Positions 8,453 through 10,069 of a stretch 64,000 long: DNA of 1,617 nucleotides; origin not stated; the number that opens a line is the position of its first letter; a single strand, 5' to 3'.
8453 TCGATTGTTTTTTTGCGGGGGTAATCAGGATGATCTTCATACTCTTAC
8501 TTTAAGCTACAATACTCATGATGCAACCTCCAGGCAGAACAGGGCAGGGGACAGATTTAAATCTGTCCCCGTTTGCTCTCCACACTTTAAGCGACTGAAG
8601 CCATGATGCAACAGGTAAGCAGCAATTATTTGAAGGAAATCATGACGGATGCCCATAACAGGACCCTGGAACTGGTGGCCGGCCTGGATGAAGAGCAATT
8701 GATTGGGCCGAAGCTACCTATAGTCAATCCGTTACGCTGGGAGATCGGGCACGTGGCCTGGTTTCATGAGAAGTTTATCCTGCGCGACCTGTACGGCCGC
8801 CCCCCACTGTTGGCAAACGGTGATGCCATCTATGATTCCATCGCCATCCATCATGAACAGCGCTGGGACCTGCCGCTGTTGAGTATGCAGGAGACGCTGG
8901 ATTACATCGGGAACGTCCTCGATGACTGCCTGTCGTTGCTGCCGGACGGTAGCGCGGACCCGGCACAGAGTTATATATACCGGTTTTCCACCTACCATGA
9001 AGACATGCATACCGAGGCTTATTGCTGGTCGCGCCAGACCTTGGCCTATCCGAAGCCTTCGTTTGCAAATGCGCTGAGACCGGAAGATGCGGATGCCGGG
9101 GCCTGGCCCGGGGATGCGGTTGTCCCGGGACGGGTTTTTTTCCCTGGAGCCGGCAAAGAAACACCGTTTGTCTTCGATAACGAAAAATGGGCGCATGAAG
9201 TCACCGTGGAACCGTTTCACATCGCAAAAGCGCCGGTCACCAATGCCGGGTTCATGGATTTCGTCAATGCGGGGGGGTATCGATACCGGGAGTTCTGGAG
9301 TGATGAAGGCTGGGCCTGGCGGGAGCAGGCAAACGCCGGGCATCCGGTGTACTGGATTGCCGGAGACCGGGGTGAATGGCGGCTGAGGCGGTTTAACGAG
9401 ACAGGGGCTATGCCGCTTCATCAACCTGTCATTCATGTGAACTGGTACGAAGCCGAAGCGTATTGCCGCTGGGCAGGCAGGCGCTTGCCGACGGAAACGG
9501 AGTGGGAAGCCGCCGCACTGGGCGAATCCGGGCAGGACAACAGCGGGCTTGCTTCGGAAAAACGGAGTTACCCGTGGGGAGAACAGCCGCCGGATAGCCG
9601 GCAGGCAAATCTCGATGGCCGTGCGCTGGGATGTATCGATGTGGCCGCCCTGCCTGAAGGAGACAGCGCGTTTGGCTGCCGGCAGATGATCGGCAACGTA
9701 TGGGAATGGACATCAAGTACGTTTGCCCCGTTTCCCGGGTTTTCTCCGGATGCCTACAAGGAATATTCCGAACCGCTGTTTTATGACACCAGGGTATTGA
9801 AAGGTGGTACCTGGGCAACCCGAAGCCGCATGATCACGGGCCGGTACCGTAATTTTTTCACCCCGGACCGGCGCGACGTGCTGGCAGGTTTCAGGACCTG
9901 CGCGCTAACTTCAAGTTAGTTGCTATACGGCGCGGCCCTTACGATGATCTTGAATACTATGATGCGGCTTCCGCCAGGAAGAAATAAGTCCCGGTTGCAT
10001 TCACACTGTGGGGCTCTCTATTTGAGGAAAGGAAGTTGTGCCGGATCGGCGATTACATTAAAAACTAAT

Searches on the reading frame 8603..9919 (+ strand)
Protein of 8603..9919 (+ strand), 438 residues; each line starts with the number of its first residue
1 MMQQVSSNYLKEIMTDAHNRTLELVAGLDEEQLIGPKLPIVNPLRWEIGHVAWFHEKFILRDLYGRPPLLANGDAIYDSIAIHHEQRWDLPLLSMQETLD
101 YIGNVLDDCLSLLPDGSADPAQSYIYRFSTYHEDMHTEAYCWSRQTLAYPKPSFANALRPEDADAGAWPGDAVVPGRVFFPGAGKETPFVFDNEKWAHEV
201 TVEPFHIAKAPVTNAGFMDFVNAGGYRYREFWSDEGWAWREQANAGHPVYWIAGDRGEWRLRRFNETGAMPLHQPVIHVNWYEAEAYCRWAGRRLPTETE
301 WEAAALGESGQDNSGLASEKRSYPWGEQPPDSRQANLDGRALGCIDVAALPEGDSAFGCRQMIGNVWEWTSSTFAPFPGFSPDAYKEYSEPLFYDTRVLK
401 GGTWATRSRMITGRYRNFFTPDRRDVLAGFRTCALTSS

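Call 47: search_protein_families(library=pfam, proteins=[window:8603-9919:+], max_evalue=0.00001)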
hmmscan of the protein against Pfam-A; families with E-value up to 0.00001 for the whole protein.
window:8603-9919:+ (438 aa): 2 families
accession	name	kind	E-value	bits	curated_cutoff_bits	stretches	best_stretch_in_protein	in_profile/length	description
PF03781.23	FGE-sulfatase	-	1.7e-49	169.3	23.3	1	182-432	16-253/255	Sulfatase-modifying factor enzyme 1-like domain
PF12867.12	DinB_2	-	1.7e-11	45.1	24.8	1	16-127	4-101/128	DinB superfamily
